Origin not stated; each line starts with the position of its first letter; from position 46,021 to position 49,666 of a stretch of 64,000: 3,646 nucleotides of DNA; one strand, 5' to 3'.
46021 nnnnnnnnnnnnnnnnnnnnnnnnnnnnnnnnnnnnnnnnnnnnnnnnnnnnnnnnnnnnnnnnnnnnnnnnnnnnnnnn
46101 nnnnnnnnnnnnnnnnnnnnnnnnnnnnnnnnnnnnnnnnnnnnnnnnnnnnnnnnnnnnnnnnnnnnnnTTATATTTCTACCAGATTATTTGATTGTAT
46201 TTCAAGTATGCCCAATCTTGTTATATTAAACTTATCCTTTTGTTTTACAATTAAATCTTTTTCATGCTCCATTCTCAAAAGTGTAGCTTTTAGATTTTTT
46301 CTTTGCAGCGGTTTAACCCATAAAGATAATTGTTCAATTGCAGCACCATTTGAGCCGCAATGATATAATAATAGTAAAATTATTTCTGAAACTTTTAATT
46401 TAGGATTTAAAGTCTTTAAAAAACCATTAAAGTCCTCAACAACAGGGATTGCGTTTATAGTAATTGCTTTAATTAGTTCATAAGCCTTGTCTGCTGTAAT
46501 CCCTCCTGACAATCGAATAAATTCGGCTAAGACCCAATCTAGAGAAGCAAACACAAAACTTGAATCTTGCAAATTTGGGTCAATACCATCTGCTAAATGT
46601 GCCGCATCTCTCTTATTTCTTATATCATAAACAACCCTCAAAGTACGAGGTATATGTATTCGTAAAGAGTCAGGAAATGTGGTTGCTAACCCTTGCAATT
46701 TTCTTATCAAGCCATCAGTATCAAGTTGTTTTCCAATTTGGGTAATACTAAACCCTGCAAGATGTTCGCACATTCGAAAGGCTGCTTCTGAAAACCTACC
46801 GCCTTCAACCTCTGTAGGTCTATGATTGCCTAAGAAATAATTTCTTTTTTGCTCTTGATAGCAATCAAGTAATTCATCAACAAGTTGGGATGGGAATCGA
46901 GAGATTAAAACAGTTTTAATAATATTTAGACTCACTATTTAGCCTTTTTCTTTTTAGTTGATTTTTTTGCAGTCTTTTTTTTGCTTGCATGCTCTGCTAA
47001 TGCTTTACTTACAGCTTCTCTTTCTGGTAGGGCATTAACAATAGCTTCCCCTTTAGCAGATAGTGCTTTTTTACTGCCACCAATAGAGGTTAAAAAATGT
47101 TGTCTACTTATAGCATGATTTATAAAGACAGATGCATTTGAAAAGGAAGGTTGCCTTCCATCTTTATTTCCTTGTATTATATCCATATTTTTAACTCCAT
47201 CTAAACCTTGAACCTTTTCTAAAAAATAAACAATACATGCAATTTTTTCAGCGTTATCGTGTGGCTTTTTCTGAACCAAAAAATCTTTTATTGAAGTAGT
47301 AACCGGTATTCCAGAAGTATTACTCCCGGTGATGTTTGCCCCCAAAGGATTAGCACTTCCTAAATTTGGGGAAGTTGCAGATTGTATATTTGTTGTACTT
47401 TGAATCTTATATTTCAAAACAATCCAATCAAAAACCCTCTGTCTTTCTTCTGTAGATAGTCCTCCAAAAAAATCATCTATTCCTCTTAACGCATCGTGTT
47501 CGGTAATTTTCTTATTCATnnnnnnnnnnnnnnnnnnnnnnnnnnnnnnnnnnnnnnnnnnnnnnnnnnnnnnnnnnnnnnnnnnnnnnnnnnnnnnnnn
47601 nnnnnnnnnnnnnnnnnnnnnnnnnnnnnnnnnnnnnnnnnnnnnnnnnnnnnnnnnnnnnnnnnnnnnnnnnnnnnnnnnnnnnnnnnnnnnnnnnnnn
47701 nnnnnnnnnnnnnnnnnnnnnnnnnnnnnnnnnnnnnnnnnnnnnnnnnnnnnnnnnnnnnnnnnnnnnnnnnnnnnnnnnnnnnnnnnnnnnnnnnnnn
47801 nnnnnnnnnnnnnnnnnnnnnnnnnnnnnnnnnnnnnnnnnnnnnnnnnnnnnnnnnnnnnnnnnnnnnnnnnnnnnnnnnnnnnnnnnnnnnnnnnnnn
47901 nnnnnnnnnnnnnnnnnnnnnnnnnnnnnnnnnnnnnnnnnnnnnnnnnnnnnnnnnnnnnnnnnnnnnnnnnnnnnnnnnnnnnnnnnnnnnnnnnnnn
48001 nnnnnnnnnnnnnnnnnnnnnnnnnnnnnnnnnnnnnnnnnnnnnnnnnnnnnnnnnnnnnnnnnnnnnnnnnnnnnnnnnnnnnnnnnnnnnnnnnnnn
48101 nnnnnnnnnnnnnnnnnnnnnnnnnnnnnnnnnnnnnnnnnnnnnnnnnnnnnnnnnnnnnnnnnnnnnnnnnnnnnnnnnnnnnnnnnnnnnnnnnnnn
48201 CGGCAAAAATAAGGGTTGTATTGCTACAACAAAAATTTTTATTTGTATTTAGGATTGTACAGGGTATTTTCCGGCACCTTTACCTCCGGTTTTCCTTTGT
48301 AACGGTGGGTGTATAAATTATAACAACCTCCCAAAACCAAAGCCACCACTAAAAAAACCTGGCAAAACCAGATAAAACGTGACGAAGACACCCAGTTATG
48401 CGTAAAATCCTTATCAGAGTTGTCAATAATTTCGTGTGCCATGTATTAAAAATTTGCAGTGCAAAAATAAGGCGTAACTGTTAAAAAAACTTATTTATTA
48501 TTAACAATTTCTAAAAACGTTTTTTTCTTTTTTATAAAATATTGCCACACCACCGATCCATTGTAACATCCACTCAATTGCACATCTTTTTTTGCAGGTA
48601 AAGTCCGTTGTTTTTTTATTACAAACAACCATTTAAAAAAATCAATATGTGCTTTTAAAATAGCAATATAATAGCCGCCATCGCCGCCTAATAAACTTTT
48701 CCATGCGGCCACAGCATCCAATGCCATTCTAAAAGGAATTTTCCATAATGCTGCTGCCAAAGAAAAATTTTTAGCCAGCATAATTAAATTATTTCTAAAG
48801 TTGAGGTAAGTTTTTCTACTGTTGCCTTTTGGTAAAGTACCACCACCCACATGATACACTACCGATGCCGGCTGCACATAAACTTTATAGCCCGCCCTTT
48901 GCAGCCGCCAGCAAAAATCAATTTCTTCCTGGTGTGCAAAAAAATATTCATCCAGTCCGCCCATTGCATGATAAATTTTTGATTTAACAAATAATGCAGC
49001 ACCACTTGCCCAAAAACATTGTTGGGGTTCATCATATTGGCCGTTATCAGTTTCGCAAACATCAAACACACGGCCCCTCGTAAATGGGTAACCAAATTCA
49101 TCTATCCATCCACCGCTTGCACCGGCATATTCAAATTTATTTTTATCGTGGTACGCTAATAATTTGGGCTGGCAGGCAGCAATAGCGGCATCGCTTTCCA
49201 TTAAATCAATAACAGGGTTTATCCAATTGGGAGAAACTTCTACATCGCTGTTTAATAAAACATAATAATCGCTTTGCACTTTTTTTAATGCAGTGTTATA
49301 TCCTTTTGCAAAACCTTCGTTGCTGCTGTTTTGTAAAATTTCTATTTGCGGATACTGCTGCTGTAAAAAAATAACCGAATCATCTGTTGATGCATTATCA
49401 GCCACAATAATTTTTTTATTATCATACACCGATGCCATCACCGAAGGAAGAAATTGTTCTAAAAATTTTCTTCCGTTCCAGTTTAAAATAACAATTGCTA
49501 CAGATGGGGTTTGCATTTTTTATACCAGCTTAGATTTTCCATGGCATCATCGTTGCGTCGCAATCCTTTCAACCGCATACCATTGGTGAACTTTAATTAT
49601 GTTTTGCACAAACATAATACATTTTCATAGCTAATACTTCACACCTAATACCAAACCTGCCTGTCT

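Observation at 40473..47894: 7.36-kb integrative element in the 3' end of tRNA-Leu(UAA) with reconstructable attL/attR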

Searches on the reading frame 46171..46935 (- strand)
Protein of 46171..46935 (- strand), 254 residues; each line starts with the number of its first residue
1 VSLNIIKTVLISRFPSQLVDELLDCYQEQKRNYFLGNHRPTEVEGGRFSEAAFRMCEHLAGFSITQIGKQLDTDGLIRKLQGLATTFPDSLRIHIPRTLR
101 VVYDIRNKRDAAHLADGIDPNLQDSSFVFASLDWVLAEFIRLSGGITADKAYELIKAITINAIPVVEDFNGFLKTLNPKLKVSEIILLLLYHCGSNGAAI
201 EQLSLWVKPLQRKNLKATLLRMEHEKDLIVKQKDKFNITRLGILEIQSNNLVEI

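Call 7: search_protein_families(library=pfam, proteins=[window:46171-46935:-], max_evalue=0.1)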
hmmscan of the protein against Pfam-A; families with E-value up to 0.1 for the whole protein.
window:46171-46935:- (254 aa): 0 families

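Call 8: search_protein_families(library=phrogs, proteins=[window:46171-46935:-], max_evalue=0.01)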
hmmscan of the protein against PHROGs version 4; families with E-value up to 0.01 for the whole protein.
window:46171-46935:- (254 aa): 0 families

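Call 9: search_protein_families(library=padloc, proteins=[window:46171-46935:-], max_evalue=0.01)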
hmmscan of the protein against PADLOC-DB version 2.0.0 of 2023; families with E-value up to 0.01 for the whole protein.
window:46171-46935:- (254 aa): 0 families

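Call 53: search_protein_families(library=ncbifam, proteins=[window:46171-46935:-], max_evalue=0.1)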
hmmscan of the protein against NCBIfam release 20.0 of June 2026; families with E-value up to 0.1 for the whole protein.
window:46171-46935:- (254 aa): 0 families

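Call 67: search_solved_structures(query=window:46171-46932:-, max_evalue=1)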
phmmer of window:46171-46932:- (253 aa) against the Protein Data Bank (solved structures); distinct sequences matched with E-value up to 1: 1.
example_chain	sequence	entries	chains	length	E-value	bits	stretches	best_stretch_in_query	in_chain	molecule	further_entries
8phs_AM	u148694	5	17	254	0.75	12.8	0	158-185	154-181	Decorator protein P04 | Decoration protein P04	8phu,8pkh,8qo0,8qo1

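Call 87: find_homologous_proteins(query=window:46174-46935:-, max_evalue=0.001)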
Query window:46174-46935:- (254 aa): 1661 proteins with E <= 0.001 among 2284 candidates; the best 120 are listed.
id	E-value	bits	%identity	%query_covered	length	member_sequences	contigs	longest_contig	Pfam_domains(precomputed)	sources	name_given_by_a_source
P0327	5.2e-163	558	100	100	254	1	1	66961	-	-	-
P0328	4.1e-127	441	78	100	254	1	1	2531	-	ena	-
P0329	2.5e-126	438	77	100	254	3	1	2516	-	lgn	-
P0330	2.0e-125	435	76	100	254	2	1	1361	-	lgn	-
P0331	1.3e-124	433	75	100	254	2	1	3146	-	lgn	-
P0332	7.5e-123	427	76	100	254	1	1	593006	-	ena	-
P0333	1.3e-122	426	74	100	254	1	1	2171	-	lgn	-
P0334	1.6e-121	423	73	100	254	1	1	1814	-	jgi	jgi:hypothetical protein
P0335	7.6e-120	417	73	100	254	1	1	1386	-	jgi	jgi:hypothetical protein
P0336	1.3e-119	416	75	100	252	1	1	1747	-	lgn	-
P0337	6.3e-116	404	69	100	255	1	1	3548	-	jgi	jgi:hypothetical protein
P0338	6.9e-112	391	70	100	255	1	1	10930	-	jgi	-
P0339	1.3e-109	384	68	100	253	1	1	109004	-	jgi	jgi:hypothetical protein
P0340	4.6e-108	379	65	100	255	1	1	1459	-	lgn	-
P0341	1.3e-106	374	67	100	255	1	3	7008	-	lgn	-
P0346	1.3e-105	371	65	100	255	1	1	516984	-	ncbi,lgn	ncbi:MAG: hypothetical protein ACTHMV_16005 [Chitinophagaceae bacterium]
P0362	1.0e-99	351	63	100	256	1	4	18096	-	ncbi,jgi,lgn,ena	ncbi:MAG: hypothetical protein ABSD72_18140 [Terracidiphilus sp.]|jgi:hypothetical protein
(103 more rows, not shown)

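Call 88: find_encoding_contigs(protein=P0362, flank=5000, max_places=4)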
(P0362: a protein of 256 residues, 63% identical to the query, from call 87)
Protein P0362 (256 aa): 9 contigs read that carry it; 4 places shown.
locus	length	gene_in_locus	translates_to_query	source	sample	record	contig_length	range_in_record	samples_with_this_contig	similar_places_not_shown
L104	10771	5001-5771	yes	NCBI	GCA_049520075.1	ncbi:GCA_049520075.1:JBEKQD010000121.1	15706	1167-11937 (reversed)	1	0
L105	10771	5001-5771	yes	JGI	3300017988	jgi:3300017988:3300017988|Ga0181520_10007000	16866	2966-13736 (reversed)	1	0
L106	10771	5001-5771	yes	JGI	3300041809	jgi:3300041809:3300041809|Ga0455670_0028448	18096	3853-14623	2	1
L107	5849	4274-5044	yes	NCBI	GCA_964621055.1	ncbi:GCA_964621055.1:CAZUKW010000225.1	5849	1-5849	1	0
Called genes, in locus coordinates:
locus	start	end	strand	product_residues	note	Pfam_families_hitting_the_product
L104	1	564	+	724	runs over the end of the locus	PF09286:Pro-kuma_activ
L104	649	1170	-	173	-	PF04390:LptE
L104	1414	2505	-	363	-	PF04072:LCM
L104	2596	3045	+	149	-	PF00892:EamA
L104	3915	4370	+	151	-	-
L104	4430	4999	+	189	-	-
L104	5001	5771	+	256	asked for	-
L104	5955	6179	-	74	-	PF11146:DUF2905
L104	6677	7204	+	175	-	PF13238:AAA_18 (weak), PF01202:SKI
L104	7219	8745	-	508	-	PF05681:Fumerase, PF05683:Fumerase_C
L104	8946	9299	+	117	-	PF19135:DUF5818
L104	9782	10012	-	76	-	PF20008:DUF6429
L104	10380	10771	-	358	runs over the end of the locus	-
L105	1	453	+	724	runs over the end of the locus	PF09286:Pro-kuma_activ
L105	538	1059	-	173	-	PF04390:LptE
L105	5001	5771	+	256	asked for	-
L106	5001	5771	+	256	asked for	-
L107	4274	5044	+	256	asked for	-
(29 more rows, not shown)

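Call 89: find_encoding_contigs(protein=P0346, flank=6000, max_places=3)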
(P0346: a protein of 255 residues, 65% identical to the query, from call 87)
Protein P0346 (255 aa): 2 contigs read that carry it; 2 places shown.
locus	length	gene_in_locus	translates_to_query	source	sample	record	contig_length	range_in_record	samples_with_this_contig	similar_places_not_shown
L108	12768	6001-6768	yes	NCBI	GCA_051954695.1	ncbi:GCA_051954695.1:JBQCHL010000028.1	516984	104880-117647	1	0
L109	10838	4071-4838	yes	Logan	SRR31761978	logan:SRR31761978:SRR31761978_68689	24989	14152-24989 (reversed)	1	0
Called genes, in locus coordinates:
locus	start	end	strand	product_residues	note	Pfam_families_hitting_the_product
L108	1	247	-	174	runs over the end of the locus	PF00903:Glyoxalase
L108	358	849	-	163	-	PF05163:DinB (weak)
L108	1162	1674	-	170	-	PF05163:DinB, PF12867:DinB_2 (faint)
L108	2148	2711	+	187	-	-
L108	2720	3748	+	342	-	PF00142:Fer4_NifH, PF01656:CbiA, PF02374:ArsA_ATPase (weak), PF10609:ParA (weak), PF13614:AAA_31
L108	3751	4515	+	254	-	PF04607:RelA_SpoT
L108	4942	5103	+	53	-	-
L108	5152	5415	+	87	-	-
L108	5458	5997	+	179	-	-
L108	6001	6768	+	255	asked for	-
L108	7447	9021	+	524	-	PF13646:HEAT_2 (faint), PF02985:HEAT (faint), PF21581:SCD (faint)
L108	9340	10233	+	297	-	PF21601:GldM_2nd (weak)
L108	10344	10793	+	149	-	-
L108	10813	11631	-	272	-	-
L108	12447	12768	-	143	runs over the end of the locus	-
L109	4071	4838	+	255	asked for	-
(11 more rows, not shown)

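Call 96: predict_structure(alignment_id=A8)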
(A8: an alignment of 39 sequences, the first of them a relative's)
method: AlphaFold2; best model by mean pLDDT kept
length: 254 residues; sequences in the alignment: 39
mean_pLDDT: 83.4   pTM: 0.61
mean pLDDT of the five models: 83.4, 83.2, 81.1, 80.8, 79.8
residues with pLDDT >= 90: 104; 70-90: 112; 50-70: 33; < 50: 5
segments of 3 or more residues with pLDDT < 50: 111-115
pLDDT, mean of each block of 10 residues (from residue 1): 83 93 87 69 71 94 89 91 93 92 71 52 78 92 85 74 71 83 92 86 90 90 90 91 85 72
secondary structure, 60 per line:
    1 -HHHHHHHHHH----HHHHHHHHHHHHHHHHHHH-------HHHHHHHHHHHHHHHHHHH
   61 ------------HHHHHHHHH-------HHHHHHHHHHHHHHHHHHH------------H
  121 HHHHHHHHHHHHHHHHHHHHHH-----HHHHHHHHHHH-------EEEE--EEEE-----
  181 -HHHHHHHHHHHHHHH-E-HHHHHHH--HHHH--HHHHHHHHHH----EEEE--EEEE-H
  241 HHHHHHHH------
elements in order: H2-11 H16-34 H42-60 H73-81 H89-107 H120-142 H148-158 E166-169 E172-175 H182-196 H200-206 H209-212 H215-224 E229-232 E235-238 H240-248

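Call 99: fold_search(model_id=the predicted structure, library=pdb)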
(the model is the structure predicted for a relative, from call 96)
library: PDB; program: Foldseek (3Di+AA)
matches with E <= 10: 246; with E <= 0.001: 0
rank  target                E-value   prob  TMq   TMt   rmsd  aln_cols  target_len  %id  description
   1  2hsb                  7.4e-02  1.00  0.30  0.54   5.8       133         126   10  Crystal structure of a hepn domain containing protein (af_0298) from archaeoglobus fulgidus at 1.95 A resolution (released 2006-08-15)
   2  6tug_G                4.1e-01  0.91  0.36  0.24   7.0       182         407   12  Enterococcus italicus Csm6 bound to cyclic hexa-2'-fluoro-hexa-dAMP (released 2020-02-26)
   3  6iuh_A                5.0e-01  0.82  0.27  0.48   8.0       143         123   12  Crystal structure of GIT1 PBD domain in complex with Liprin-alpha2 (released 2019-02-20)
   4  1ufb_A                9.1e-01  0.87  0.32  0.56   5.5       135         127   13  Crystal structure of TT1696 from Thermus thermophilus HB8 (released 2003-11-28)
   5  1wol                  1.0e+00  0.90  0.33  0.62   5.3       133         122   11  Crystal Structure of ST0689, an archaeal HEPN homologue (released 2005-11-22)
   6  7o0y_E                1.2e+00  0.07  0.15  0.16  17.3       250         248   16  ABC transporter NosDFY, nucleotide-free in GDN (released 2022-04-13)
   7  3c18_B                1.4e+00  0.38  0.29  0.26  13.3       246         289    8  Crystal structure of nucleotidyltransferase-like protein (ZP_00538802.1) from Exiguobacterium sibiricum 255-15 at 1.90 (released 2008-02-12)
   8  1o3u                  1.6e+00  0.72  0.32  0.57   4.8       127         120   16  Crystal structure of an hepn domain protein (tm0613) from thermotoga maritima at 1.75 A resolution (released 2003-04-22)
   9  9bj7_X                1.6e+00  0.08  0.15  0.21  11.1       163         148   13  Crystal structure of the N-terminal truncated AbiV (residues 24-201) (released 2025-08-13)
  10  9bhm_R                1.7e+00  0.08  0.19  0.18  21.0       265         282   10  Human proton sensing receptor GPR68 in complex with miniGs (released 2025-01-22)
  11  6x8n_A                1.7e+00  0.33  0.25  0.41   9.0       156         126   13  Crystal Structure of H49A ABLE mutant (released 2020-08-26)
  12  8tn1_A                1.7e+00  0.25  0.23  0.35  11.1       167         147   14  De novo designed protein binds poly ADP ribose polymerase inhibitors (PARPi) - apo (released 2024-04-24)
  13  9bj7_G                1.7e+00  0.15  0.23  0.31   9.8       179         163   14  Crystal structure of the N-terminal truncated AbiV (residues 24-201) (released 2025-08-13)
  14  9bj7_N                1.7e+00  0.08  0.17  0.22  12.3       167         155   14  Crystal structure of the N-terminal truncated AbiV (residues 24-201) (released 2025-08-13)
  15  3jyy_A                1.8e+00  0.66  0.31  0.30   6.0       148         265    7  SeMet LinB complexed with PPi (released 2009-11-03)
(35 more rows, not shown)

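Call 110: search_protein_families(library=pfam, alignment_id=A8, max_evalue=0.1)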
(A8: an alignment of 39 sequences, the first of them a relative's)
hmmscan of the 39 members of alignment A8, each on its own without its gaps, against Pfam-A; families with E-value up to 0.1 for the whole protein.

A. member 1, P0327 (254 aa): 0 families

B. families by the number of members that match (of 39 scanned): 6 families
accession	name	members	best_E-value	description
PF18019.7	Cas3_HD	13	0.00013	Cas3, HD domain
PF25213.1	HVO_A0261_N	10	0.00099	HVO_A0261 N-terminal domain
PF04182.18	B-block_TFIIIC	2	0.0092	B-block binding subunit of TFIIIC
PF23203.1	KIF21A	1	0.066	KIF21A-like domain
PF07308.18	DUF1456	1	0.087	Protein of unknown function (DUF1456)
PF13560.12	HTH_31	1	0.091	Helix-turn-helix domain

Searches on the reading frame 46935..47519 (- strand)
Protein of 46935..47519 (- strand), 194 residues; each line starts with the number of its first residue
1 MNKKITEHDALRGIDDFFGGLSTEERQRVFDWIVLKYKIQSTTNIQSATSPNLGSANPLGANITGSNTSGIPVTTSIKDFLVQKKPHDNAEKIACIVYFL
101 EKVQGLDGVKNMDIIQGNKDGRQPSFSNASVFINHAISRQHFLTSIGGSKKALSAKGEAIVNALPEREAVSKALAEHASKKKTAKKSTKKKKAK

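Call 7: search_protein_families(library=pfam, proteins=[window:46935-47519:-], max_evalue=0.1)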
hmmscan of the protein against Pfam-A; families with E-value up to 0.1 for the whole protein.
window:46935-47519:- (194 aa): 1 family
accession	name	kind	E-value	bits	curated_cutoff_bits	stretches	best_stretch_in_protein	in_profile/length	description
PF23934.1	DUF7270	-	0.015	15.3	27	1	32-98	110-177/212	Domain of unknown function (DUF7270)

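Call 8: search_protein_families(library=phrogs, proteins=[window:46935-47519:-], max_evalue=0.01)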
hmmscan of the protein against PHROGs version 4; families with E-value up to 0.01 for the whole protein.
window:46935-47519:- (194 aa): 0 families

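Call 9: search_protein_families(library=padloc, proteins=[window:46935-47519:-], max_evalue=0.01)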
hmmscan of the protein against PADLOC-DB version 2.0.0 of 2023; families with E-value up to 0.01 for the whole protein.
window:46935-47519:- (194 aa): 0 families

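Call 53: search_protein_families(library=ncbifam, proteins=[window:46935-47519:-], max_evalue=0.1)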
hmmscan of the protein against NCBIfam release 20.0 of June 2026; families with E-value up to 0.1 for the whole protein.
window:46935-47519:- (194 aa): 0 families

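Call 100: find_encoding_contigs(protein=window:46935-47519:-, flank=10000, max_places=6)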
Protein window:46935-47519:- (194 aa): no gene with exactly this product is on record in the collection.

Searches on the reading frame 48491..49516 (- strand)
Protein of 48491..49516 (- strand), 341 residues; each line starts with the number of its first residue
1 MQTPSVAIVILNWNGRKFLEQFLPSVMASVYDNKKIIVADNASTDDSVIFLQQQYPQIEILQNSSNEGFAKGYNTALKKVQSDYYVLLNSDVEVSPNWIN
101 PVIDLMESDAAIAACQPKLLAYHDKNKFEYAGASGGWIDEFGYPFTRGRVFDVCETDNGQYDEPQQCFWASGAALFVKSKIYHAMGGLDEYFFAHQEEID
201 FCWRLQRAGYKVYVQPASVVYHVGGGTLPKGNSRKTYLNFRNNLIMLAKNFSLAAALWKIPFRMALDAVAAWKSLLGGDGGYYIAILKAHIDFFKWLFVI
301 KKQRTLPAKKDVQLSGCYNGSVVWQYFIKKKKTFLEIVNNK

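Call 16: find_encoding_contigs(protein=window:48491-49516:-, flank=10000, max_places=10)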
Protein window:48491-49516:- (341 aa): no gene with exactly this product is on record in the collection.
